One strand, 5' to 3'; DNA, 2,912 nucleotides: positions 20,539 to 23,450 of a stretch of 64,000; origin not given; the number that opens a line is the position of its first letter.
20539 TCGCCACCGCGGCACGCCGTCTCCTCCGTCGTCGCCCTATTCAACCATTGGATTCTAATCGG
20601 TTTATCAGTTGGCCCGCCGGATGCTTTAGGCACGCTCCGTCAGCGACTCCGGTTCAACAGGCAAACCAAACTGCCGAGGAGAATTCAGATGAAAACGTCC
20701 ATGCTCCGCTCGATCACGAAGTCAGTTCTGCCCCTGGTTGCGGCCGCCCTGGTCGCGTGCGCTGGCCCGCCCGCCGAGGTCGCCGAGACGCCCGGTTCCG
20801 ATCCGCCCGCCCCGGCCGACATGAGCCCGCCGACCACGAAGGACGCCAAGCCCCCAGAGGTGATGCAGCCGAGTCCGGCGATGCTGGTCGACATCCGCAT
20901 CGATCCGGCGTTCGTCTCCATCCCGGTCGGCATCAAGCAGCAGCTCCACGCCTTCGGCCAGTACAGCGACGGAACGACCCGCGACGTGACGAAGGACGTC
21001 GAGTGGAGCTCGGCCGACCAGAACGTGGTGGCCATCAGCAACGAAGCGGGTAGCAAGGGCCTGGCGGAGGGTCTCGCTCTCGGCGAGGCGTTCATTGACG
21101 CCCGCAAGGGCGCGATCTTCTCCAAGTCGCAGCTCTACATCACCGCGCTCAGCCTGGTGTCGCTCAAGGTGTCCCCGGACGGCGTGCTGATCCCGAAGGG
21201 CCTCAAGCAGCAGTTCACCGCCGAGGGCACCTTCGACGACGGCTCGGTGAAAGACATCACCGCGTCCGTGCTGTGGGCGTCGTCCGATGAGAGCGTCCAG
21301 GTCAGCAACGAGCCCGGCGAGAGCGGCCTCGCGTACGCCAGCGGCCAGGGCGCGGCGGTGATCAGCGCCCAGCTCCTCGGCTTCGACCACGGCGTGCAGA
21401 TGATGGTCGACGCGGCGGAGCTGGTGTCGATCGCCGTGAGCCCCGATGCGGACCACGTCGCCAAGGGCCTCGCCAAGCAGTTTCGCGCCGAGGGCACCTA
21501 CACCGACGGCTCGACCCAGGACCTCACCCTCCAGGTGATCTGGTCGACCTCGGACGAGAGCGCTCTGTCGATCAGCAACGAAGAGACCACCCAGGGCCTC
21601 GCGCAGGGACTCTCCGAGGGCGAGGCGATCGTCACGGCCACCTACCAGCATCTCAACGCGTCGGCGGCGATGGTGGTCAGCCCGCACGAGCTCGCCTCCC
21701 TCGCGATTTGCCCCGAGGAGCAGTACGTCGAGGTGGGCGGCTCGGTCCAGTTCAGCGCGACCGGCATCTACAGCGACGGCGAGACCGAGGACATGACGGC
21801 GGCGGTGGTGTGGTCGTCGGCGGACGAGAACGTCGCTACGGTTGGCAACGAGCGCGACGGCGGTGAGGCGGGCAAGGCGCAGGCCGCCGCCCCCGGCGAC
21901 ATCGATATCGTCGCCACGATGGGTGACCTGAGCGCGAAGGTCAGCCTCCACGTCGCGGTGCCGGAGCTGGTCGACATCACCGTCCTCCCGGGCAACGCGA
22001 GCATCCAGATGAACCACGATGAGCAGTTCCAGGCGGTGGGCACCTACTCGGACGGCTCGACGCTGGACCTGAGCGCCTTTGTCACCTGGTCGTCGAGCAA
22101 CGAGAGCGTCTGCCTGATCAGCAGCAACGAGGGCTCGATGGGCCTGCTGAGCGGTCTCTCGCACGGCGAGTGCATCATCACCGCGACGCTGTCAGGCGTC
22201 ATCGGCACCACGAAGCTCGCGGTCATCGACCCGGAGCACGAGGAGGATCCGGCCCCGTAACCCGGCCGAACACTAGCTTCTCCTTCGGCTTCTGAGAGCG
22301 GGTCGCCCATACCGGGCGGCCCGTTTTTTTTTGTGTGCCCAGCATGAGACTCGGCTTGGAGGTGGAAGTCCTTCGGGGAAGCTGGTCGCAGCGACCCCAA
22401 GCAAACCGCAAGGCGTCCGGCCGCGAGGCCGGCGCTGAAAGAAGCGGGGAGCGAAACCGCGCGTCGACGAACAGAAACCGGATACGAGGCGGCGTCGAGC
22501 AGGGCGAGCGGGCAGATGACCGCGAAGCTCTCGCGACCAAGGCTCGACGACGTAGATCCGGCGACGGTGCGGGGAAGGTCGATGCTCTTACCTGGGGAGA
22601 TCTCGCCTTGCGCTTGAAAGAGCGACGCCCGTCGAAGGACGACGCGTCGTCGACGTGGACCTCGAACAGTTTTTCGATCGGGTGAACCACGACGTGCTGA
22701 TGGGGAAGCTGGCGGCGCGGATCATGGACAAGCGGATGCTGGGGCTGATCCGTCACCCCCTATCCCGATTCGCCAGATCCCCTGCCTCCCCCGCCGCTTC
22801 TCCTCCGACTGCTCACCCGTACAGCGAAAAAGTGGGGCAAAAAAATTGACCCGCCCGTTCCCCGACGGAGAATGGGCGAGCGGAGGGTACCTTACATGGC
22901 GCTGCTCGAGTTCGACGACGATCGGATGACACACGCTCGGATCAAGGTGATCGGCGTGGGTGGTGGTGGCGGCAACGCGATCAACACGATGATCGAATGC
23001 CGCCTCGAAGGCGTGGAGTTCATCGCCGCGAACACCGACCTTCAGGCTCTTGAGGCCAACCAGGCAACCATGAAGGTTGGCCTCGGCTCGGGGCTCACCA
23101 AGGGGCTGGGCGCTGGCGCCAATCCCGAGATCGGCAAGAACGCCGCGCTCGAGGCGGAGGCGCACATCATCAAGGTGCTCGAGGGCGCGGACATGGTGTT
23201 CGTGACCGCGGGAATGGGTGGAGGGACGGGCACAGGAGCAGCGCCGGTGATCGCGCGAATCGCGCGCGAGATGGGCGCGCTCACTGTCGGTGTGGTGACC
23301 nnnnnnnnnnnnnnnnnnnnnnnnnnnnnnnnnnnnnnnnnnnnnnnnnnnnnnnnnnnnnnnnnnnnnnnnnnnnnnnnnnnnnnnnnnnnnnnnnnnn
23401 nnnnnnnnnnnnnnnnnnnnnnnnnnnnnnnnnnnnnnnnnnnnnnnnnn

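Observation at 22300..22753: Group II intron scar inserted exactly after an intrinsic terminator (class C-like homing site)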

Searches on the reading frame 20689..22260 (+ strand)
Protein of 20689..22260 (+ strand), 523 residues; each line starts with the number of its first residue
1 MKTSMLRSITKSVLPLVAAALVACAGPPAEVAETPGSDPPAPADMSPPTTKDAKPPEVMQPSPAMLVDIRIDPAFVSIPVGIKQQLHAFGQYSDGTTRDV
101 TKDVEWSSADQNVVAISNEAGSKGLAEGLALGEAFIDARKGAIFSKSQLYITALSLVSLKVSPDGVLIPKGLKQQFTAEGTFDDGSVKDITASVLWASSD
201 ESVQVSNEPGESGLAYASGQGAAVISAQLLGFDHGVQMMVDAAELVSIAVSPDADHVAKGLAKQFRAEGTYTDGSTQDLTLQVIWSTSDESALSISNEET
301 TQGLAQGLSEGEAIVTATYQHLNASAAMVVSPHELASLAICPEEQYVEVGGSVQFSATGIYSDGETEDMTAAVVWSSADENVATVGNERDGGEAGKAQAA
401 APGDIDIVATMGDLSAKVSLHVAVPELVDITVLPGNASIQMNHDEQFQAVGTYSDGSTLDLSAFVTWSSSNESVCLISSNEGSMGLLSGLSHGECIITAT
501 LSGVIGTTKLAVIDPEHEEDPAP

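Call 4: search_protein_families(library=pfam, proteins=[window:20689-22260:+], max_evalue=10)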
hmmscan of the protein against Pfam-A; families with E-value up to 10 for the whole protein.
window:20689-22260:+ (523 aa): 6 families
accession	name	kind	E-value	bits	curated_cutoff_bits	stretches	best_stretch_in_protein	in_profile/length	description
PF02368.24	Big_2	-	8.8e-39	131.8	22.8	5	337-420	4-77/79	Bacterial Ig-like domain (group 2)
PF16070.11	Ig_TMEM132_4th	-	5.6e-08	33.1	27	2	360-427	31-98/98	TMEM132 fourth domain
PF12985.13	DUF3869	-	0.0011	19.6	24.5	1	297-326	31-64/85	Domain of unknown function (DUF3869)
PF18957.6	RibLong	-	0.03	15.6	27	0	248-283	57-90/93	Long Rib domain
PF05757.16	PsbQ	-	0.056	13.9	26.9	1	11-52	43-80/204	Oxygen evolving enhancer protein 3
PF21764.3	Invasin_D4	-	1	10.4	27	1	96-115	32-51/88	Invasin, domain 4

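Call 11: find_encoding_contigs(protein=window:20689-22260:+, flank=6000, max_places=6)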
Protein window:20689-22260:+ (523 aa): no gene with exactly this product is on record in the collection.

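Call 53: find_homologous_proteins(query=window:20689-22257:+, max_evalue=1e-20)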
Query window:20689-22257:+ (523 aa): 1710 proteins with E <= 1e-20 among 8000 candidates; the best 120 are listed.
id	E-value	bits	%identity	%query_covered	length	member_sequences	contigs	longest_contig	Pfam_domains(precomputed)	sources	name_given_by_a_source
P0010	0.0e+0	1120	100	100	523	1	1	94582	PF16070.12,PF02368.25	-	-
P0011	2.3e-224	764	39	87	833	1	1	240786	PF22359.3,PF02368.25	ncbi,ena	-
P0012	4.9e-198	677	36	86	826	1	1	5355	PF02368.25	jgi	jgi:hypothetical protein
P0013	1.6e-186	639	41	87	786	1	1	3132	PF16070.12,PF22359.3,PF02368.25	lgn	-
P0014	1.8e-185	636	40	85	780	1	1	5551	PF02368.25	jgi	-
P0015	9.7e-180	617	39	85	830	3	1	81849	PF16070.12,PF17766.8,PF02368.25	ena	-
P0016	1.3e-173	597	35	85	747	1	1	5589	PF26182.1,PF22359.3,PF02368.25,PF26918.1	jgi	jgi:trimeric autotransporter adhesin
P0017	8.2e-171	587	36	85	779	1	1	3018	PF26182.1,PF17766.8,PF02368.25,PF26918.1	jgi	jgi:trimeric autotransporter adhesin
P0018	2.5e-170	586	40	87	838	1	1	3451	PF02368.25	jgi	jgi:hypothetical protein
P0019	2.1e-169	583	39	86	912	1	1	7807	PF02368.25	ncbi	ncbi:MAG: Ig-like domain-containing protein, partial [Candidatus Sulfotelmatobacter sp.]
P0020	3.0e-165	569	38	86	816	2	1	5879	PF26182.1,PF21992.3,PF02368.25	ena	-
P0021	1.7e-161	557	43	81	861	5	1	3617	PF02368.25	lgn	-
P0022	5.4e-157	542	42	86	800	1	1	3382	PF21992.3,PF02368.25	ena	-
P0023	7.5e-157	541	37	83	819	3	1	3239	PF26182.1,PF21992.3,PF02368.25,PF26918.1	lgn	-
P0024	8.4e-157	541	40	82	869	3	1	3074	PF26182.1,PF02368.25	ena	-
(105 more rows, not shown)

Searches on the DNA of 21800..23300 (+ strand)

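Call 3: search_rna_families(source=window, start=21800, end=23300, threshold=evalue, max_evalue=10, show_alignments=5)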
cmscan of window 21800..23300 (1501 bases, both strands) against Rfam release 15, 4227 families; matches with E-value up to 10: 6.
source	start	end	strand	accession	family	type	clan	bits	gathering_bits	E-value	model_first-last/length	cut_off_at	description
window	22417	22586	+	RF02001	group-II-D1D4-3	Intron;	CL00102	118.2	32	3e-25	1-170/170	no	Group II catalytic intron D1-D4-3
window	23237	23272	+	RF01531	TB10Cs3H1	Gene; snRNA; snoRNA; HACA-box;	-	19.7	40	0.8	1-62/62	no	Trypanosomatid snoRNA TB10Cs3H1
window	22701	22783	+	RF00671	mir-138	Gene; miRNA;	-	17.4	50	1.8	1-78/78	no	mir-138 microRNA precursor family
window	22313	22440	+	RF01955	NEAT1_1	Gene; lncRNA;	-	15.1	50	6.3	1-122/122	no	Nuclear enriched abundant transcript 1 conserved region 1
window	22264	22337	+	RF00519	suhB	Gene; sRNA;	CL00108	14.3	41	8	1-77/77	no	Makes More Granules Regulator RNA (mmgR)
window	22137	22185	-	RF01310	sR7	Gene; snRNA; snoRNA; CD-box;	-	12.5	37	7.7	1-57/57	no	Small nucleolar RNA sR7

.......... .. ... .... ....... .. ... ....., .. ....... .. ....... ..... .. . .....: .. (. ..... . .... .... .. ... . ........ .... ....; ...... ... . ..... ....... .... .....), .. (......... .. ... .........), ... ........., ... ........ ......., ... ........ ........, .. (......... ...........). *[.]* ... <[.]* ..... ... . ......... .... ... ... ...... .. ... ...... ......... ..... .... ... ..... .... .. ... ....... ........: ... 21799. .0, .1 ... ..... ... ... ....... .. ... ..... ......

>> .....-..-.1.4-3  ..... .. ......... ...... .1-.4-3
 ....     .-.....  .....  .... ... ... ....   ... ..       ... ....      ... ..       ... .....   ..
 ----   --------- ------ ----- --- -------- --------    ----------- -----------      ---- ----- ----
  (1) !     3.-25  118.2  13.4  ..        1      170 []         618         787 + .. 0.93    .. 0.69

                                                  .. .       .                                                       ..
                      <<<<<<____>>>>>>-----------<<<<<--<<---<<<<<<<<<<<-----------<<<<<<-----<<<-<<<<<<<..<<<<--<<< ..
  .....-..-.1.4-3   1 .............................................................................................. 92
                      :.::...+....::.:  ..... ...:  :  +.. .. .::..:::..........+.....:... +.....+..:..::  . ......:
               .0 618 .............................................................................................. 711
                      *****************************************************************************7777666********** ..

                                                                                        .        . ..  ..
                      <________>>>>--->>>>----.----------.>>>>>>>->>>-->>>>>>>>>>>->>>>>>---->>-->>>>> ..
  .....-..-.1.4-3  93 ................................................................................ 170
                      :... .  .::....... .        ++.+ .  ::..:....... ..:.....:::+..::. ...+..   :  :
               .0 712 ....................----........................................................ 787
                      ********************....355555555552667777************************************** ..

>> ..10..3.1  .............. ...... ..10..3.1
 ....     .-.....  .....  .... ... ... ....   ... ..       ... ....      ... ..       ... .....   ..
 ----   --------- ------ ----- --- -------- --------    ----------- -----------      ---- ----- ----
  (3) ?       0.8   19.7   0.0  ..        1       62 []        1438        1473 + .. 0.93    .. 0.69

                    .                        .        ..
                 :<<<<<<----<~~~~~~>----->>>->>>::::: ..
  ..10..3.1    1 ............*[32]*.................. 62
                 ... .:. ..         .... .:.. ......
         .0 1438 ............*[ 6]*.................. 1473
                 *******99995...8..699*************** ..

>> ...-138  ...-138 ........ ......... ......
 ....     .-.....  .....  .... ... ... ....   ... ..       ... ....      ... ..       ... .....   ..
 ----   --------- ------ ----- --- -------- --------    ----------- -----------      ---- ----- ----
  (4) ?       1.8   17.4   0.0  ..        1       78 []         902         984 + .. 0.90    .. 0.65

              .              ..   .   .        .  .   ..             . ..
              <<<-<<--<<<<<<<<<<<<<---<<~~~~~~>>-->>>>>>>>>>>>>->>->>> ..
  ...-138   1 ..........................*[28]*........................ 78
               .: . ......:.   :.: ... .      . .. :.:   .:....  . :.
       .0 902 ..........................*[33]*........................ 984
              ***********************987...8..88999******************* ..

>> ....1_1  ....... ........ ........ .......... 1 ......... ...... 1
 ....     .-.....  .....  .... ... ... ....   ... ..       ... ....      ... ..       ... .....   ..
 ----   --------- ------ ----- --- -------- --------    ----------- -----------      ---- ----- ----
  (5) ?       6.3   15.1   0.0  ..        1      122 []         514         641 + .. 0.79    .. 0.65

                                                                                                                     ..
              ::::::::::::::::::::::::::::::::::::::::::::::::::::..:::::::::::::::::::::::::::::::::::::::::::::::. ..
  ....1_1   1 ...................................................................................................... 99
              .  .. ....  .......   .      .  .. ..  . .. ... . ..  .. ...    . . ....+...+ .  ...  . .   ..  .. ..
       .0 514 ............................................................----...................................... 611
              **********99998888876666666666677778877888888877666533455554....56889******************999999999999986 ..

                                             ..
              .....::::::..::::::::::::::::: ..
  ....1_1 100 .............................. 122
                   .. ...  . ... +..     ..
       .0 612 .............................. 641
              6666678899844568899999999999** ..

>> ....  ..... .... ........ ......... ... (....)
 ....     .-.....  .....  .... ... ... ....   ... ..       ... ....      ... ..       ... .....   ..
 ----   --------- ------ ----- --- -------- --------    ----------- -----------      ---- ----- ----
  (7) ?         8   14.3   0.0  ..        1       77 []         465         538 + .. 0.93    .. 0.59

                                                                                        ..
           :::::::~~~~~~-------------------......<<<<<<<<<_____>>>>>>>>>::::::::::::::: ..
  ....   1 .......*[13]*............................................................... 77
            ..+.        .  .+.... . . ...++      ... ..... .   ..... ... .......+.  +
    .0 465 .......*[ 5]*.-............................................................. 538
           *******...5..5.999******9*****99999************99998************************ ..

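Call 10: search_dna_similar(query=window:22333-22760:+, collection=plasmids, mode=distant, max_rows=25)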
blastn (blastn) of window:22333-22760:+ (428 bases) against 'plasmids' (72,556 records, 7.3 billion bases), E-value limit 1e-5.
Records with a match: 183; places in all: 226; records where one place covers at least 80% of the query: 1.
Best place of each record, by identity: 80-90% 71; 60-80% 112.
By first word of the organism name: Sinorhizobium 74; Escherichia 45; Burkholderia 7; Cupriavidus 7; Leclercia 6; Rhizobium 5; Klebsiella 5; Bradyrhizobium 4; Pseudomonas 4; Ralstonia 3; and 16 more.
By predicted mobility (MOB-suite, as given by PLSDB): conjugative 71; mobilizable 57; non-mobilizable 55.
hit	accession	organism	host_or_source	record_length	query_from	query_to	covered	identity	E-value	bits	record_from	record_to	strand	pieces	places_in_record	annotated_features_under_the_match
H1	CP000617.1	Burkholderia vietnamiensis G4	-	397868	1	421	89%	69.2%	2e-11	140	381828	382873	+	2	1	RNA-directed DNA polymerase (Reverse transcriptase)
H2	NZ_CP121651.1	Bradyrhizobium sp. CB82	Stylosanthes guianensis,cell culture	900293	1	295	69%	80.1%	1e-64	254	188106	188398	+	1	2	none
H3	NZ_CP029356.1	Azospirillum thermophilum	cell culture,hot spring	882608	1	303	71%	74.4%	9e-41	175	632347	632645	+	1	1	none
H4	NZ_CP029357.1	Azospirillum thermophilum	cell culture,hot spring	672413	1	303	71%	74.1%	1e-38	167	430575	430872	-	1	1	none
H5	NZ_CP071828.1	Burkholderia anthina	pure culture,RoundUp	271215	68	420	72%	71.5%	2e-12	150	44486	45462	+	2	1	ltrA: group II intron reverse transcriptase/maturase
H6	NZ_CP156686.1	Burkholderia stagnalis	Bacterial cells,soils collected in ...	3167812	109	415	68%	75.9%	2e-29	201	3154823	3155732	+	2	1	none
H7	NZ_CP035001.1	Rhizobium acidisoli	Phaseolus vulgaris,root nodule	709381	1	295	69%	74.0%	9e-41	174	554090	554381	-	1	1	none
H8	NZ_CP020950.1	Rhizobium sp. CIAT894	-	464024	1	295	69%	73.1%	2e-36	160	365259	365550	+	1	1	none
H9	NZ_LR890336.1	Escherichia coli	Homo sapiens,blood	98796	1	295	69%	72.1%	3e-28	132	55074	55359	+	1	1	none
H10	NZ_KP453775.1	Klebsiella pneumoniae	-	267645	1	295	69%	72.1%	3e-28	132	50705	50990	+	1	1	none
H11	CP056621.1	Escherichia coli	culture,Wastewater influent sample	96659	1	295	69%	72.1%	3e-28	132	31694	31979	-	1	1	none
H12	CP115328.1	Escherichia coli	dog,pure culture,urine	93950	1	295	69%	72.1%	3e-28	132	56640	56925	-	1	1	none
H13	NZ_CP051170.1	Ralstonia pseudosolanacearum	Whole organism,potato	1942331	1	295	69%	72.1%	1e-32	147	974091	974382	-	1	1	none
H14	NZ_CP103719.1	Escherichia coli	Homo sapiens,blood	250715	1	295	69%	71.9%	1e-26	127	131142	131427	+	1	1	none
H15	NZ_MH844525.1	Escherichia coli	-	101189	1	295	69%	71.9%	1e-26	127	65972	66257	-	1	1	none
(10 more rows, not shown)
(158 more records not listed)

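Call 12: get_annotated_region(hit=H2, flank=3000)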
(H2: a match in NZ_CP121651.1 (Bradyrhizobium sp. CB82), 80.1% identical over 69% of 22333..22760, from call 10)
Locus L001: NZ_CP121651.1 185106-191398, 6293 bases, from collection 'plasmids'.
description: Bradyrhizobium sp. CB82 plasmid pCB82_1, complete sequence
organism: Bradyrhizobium sp. CB82 (NCBI taxid 3039159)
taxonomy: Bacteria; Pseudomonadota; Alphaproteobacteria; Hyphomicrobiales; Nitrobacteraceae; Bradyrhizobium; Bradyrhizobium sp. CB82
host: -; source: Stylosanthes guianensis,cell culture; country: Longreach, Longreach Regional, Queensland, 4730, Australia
typing (MOB-suite, as given by PLSDB): conjugative; replicon rep_cluster_506; relaxase MOBP; mating-pair formation MPF_T
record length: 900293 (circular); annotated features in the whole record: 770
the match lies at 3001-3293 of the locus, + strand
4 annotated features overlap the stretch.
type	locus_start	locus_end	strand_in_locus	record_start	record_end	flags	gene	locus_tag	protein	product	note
CDS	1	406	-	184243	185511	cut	-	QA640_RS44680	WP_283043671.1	NHLP bacteriocin system secretion protein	-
CDS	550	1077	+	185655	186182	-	-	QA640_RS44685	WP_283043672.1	hypothetical protein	-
CDS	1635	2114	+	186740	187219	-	-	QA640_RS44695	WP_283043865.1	cyclic nucleotide-binding domain-containing protein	-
CDS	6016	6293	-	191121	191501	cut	-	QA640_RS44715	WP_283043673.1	response regulator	GO:0000160 - phosphorelay signal transduction system [Evidence IEA]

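Call 13: get_annotated_region(hit=H1, flank=2500)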
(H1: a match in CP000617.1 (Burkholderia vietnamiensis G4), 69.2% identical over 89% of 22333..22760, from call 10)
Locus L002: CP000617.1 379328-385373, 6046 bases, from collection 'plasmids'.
description: Burkholderia vietnamiensis G4 plasmid pBVIE01, complete sequence
organism: Burkholderia vietnamiensis G4 (NCBI taxid 269482)
taxonomy: Bacteria; Pseudomonadota; Betaproteobacteria; Burkholderiales; Burkholderiaceae; Burkholderia; Burkholderia vietnamiensis; Burkholderia vietnamiensis G4
host: -; source: -; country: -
typing (MOB-suite, as given by PLSDB): conjugative; replicon rep_cluster_219; relaxase MOBF; mating-pair formation MPF_F
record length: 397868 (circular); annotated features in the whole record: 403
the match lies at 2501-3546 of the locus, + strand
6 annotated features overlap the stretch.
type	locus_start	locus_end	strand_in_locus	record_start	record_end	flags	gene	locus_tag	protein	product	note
CDS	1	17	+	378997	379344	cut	-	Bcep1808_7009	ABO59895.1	conserved hypothetical protein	-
CDS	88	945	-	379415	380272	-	-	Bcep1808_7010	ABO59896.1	conserved hypothetical protein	-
CDS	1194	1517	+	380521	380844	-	-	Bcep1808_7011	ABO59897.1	nucleoid protein H-NS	-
CDS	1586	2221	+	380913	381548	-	-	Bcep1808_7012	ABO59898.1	conserved hypothetical protein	-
CDS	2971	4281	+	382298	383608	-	-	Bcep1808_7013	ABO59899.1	RNA-directed DNA polymerase (Reverse transcriptase)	-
CDS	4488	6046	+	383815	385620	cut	-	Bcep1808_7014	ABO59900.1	conserved hypothetical protein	-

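Call 14: get_annotated_region(hit=H9, flank=3000)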
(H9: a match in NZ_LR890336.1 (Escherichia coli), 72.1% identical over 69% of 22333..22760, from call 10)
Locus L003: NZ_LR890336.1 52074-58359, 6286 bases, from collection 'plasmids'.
description: Escherichia coli strain MINF_9A isolate MINF_9A plasmid 3, complete sequence
organism: Escherichia coli (NCBI taxid 562)
taxonomy: Bacteria; Pseudomonadota; Gammaproteobacteria; Enterobacterales; Enterobacteriaceae; Escherichia; Escherichia coli
host: -; source: Homo sapiens,blood; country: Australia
typing (MOB-suite, as given by PLSDB): non-mobilizable; replicon IncHI1B
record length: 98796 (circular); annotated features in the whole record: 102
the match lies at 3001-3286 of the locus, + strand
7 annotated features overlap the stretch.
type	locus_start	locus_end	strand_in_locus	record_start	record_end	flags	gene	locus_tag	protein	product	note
CDS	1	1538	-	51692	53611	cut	-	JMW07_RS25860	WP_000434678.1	hypothetical protein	-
CDS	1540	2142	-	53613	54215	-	-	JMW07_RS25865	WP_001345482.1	hypothetical protein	-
CDS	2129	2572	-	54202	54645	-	-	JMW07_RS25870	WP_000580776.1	hypothetical protein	-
CDS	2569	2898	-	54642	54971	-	-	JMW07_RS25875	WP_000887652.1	phage holin family protein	-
CDS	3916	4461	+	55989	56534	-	-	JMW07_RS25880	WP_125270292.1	serine acetyltransferase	-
CDS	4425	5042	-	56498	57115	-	-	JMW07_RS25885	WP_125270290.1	tail fiber assembly protein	GO:0098004 - virus tail fiber assembly [Evidence IEA]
CDS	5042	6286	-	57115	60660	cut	-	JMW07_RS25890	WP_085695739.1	tail fiber protein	-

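Call 15: search_rna_families(sources=[L001, L002, L003], threshold=gathering)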
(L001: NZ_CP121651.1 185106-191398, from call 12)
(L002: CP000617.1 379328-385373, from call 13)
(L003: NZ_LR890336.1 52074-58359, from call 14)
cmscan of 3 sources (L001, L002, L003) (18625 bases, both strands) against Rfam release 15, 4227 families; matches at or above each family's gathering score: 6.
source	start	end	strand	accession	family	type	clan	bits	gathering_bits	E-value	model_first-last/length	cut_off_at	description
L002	2585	2755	+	RF02001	group-II-D1D4-3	Intron;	CL00102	143.9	32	2.2e-30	1-170/170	no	Group II catalytic intron D1-D4-3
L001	3083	3252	+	RF02001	group-II-D1D4-3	Intron;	CL00102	107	32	1.9e-21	1-170/170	no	Group II catalytic intron D1-D4-3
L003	3082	3246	+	RF02001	group-II-D1D4-3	Intron;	CL00102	103.3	32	1.6e-20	1-170/170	no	Group II catalytic intron D1-D4-3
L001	3289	3360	+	RF01998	group-II-D1D4-1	Intron;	CL00102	54.3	35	1.6e-07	1-84/84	no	Group II catalytic intron D1-D4-1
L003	3264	3345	+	RF01998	group-II-D1D4-1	Intron;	CL00102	46.8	35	8e-06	1-84/84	no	Group II catalytic intron D1-D4-1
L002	4298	4370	+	RF00029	Intron_gpII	Intron;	-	41.2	40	3.3e-05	1-77/77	no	Group II catalytic intron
